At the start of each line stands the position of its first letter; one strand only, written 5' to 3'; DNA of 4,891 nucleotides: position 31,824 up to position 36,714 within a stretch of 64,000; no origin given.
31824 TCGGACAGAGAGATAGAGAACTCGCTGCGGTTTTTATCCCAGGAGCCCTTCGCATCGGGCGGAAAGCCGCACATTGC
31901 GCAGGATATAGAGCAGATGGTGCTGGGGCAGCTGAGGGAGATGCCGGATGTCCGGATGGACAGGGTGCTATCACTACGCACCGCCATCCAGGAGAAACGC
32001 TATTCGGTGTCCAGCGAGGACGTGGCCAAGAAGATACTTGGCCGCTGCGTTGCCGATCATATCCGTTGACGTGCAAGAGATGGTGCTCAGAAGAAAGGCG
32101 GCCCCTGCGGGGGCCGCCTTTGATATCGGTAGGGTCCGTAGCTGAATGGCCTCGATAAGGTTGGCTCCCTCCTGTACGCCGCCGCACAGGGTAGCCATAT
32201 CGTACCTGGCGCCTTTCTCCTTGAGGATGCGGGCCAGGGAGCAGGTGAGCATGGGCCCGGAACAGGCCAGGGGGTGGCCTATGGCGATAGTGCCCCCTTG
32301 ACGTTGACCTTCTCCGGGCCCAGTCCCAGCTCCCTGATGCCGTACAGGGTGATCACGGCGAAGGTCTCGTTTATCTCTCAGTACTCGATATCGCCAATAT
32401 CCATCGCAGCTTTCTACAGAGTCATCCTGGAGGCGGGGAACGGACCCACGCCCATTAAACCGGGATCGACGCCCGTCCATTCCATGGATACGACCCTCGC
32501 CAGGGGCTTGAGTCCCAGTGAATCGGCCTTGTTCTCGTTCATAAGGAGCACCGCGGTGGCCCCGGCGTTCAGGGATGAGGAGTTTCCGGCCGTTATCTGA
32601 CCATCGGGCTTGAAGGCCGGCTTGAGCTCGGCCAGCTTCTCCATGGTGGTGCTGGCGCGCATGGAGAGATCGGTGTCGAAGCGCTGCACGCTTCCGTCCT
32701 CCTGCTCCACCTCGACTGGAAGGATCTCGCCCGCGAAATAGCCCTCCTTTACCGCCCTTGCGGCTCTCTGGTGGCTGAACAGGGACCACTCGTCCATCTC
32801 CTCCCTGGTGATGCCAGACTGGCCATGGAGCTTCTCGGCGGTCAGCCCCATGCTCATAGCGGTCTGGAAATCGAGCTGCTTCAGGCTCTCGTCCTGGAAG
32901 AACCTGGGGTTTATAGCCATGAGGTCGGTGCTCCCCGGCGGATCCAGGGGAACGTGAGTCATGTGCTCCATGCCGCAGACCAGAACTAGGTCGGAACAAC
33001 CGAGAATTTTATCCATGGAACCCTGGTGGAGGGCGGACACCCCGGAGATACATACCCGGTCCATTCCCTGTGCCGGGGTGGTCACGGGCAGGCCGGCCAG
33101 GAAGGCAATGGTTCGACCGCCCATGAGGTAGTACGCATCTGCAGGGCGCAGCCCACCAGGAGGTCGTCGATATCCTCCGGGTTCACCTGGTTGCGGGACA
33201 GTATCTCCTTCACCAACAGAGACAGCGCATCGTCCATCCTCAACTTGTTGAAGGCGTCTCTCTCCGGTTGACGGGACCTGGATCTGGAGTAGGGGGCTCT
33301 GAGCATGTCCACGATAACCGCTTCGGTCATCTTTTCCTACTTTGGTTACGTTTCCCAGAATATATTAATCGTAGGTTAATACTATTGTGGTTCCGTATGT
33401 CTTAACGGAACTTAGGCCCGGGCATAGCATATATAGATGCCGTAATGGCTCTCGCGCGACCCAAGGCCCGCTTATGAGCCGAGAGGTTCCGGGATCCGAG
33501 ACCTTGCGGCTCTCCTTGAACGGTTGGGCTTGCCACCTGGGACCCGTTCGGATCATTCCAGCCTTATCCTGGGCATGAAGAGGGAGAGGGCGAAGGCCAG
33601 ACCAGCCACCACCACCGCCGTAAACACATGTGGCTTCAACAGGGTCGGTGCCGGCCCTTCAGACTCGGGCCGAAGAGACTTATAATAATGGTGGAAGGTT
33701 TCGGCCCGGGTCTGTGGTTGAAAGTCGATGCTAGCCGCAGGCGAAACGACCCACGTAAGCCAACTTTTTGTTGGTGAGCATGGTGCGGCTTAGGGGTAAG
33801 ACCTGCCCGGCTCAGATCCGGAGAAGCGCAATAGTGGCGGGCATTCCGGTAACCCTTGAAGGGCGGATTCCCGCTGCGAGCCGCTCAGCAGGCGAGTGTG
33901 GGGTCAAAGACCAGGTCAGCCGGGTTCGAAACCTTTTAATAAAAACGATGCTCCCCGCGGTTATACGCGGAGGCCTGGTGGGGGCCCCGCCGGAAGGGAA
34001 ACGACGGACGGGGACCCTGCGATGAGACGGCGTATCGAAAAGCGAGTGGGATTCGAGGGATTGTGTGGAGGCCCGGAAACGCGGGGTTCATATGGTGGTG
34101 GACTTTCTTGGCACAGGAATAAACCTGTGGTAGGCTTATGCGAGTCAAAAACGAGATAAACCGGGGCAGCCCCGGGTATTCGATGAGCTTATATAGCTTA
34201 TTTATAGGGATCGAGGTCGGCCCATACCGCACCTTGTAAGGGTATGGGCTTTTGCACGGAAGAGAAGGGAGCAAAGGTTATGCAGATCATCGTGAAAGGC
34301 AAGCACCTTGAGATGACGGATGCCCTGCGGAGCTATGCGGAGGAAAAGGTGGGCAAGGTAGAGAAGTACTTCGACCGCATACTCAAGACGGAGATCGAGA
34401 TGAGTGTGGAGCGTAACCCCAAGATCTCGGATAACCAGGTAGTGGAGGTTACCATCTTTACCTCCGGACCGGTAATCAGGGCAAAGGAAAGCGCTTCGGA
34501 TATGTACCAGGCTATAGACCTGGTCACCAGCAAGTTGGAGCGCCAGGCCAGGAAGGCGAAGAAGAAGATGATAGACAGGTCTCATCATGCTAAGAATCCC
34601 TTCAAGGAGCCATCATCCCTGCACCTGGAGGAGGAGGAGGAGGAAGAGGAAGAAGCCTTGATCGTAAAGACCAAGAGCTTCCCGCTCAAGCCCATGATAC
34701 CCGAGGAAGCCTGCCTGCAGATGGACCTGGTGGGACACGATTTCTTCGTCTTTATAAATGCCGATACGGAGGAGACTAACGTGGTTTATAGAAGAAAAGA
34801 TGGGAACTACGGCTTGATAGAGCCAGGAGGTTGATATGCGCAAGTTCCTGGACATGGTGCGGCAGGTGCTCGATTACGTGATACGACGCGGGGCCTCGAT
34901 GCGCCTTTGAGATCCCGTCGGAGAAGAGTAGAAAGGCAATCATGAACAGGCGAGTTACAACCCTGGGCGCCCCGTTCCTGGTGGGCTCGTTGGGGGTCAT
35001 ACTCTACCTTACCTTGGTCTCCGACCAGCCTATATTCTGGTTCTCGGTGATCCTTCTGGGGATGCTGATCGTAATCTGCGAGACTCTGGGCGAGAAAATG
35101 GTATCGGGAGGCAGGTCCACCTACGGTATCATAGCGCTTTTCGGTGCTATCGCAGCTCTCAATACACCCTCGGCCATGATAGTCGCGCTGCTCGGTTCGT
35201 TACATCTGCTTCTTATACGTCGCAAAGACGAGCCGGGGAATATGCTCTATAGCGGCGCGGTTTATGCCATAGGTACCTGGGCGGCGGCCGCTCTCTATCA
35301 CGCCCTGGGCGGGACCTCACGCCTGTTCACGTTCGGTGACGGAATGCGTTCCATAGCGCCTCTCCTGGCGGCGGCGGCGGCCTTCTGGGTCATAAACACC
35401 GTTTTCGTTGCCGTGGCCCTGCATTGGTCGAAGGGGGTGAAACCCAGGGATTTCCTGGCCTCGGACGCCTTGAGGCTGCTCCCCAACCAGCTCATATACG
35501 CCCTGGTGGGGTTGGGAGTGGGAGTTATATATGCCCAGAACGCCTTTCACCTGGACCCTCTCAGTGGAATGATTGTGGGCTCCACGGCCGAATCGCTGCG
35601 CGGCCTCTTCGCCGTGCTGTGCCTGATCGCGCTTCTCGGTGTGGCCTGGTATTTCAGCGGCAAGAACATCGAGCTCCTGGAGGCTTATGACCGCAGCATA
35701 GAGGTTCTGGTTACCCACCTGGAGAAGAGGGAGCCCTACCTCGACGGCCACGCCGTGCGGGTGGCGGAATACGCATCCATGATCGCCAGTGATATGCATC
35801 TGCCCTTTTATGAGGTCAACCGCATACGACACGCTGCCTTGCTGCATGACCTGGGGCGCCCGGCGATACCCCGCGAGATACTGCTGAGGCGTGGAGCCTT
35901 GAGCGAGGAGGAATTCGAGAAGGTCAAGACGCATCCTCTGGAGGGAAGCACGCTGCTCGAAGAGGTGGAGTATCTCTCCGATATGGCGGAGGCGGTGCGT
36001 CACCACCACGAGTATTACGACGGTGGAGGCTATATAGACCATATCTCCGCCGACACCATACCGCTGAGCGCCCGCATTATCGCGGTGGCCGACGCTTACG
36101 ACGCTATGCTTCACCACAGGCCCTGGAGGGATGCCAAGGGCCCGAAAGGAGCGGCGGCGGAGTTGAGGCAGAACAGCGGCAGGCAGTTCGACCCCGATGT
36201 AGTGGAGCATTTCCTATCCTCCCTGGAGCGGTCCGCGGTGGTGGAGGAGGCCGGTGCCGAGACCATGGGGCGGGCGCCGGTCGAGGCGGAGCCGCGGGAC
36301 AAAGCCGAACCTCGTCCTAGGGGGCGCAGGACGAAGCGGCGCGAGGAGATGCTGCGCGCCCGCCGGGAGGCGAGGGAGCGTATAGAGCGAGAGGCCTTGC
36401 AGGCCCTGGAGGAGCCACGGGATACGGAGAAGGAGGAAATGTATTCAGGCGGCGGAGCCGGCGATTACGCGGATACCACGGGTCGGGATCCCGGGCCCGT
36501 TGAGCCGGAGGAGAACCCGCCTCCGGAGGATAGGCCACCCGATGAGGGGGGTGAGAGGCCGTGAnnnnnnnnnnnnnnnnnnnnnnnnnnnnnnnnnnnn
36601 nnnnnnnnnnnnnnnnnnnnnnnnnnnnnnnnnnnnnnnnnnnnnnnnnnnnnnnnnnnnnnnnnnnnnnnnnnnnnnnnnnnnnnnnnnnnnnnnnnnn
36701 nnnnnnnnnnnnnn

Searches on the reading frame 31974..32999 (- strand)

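Call 71: search_protein_families(library=ncbifam, proteins=[window:31974-32999:-], max_evalue=0.001)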
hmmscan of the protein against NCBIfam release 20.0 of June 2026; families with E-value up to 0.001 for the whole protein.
window:31974-32999:- (341 aa): 23 families
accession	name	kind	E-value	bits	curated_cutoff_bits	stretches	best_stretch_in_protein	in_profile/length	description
NF005033.0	PRK06445.1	equivalog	1.1e-10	41.2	511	1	233-282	342-392/395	acetyl-CoA C-acetyltransferase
TIGR01930.1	AcCoA-C-Actrans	subfamily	4.7e-10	39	240.55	1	234-280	335-381/385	acetyl-CoA C-acyltransferase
NF006510.0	PRK08947.1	equivalog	1.7e-08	33.8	519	1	234-279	335-380/387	acetyl-CoA C-acyltransferase FadA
TIGR02445.1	fadA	equivalog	2.9e-08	33.1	591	1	234-279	333-378/385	acetyl-CoA C-acyltransferase FadA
NF006001.0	PRK08131.1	equivalog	5.6e-08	32.1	622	1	234-282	348-397/401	3-oxoadipyl-CoA thiolase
NF006551.0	PRK09050.1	subfamily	7.3e-08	31.9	605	1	233-282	348-397/401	3-oxoadipyl-CoA thiolase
TIGR02430.1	pcaF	equivalog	1.4e-07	30.9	597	1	234-282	348-396/400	3-oxoadipyl-CoA thiolase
NF005077.0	PRK06504.1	subfamily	2.4e-07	30.3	590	1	230-274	334-378/390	acetyl-CoA C-acetyltransferase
NF006553.0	PRK09052.1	equivalog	5.9e-07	28.8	567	1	233-282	346-396/399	acetyl-CoA C-acyltransferase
NF005805.0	PRK07661.1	equivalog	6.2e-07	28.7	633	1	234-279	339-384/391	acetyl-CoA C-acetyltransferase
NF006030.0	PRK08170.1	equivalog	7.6e-07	28.2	593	1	233-285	380-433/434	acetyl-CoA C-acetyltransferase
NF005865.0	PRK07801.1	equivalog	4.7e-06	26.1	591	1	232-282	328-379/382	acetyl-CoA C-acetyltransferase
NF006090.0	PRK08242.1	equivalog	8.5e-06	25.1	514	1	234-282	350-399/402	acetyl-CoA C-acetyltransferase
NF006086.0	PRK08235.1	equivalog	7.4e-05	22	526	1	234-282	341-390/393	acetyl-CoA C-acetyltransferase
NF005890.0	PRK07851.1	equivalog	7.5e-05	21.9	580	1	234-283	353-403/406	acetyl-CoA C-acetyltransferase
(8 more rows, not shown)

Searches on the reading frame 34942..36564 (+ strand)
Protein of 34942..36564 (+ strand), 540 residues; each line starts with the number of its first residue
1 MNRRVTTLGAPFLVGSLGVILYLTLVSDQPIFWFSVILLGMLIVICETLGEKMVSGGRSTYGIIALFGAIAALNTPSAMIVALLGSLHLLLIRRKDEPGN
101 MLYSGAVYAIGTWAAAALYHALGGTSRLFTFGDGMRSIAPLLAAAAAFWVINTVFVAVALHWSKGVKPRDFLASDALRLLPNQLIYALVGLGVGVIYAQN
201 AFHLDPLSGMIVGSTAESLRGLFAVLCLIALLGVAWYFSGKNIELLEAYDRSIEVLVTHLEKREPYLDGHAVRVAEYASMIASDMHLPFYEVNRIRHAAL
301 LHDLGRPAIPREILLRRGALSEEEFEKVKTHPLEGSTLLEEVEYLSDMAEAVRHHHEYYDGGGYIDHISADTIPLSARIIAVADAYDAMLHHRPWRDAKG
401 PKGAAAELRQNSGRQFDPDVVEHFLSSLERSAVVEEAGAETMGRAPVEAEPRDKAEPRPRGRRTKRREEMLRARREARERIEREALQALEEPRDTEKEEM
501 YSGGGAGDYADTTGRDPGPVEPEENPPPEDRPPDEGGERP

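Call 53: search_protein_families(library=pfam, proteins=[window:34942-36564:+], max_evalue=0.00001)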
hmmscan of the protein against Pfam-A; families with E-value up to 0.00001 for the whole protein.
window:34942-36564:+ (540 aa): 2 families
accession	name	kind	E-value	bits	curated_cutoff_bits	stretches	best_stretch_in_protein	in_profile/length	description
PF13487.12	HD_5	-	4e-38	131.3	27.2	1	255-420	2-170/170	HD domain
PF01966.28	HD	-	6.6e-19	68.8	22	1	269-389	3-116/116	HD domain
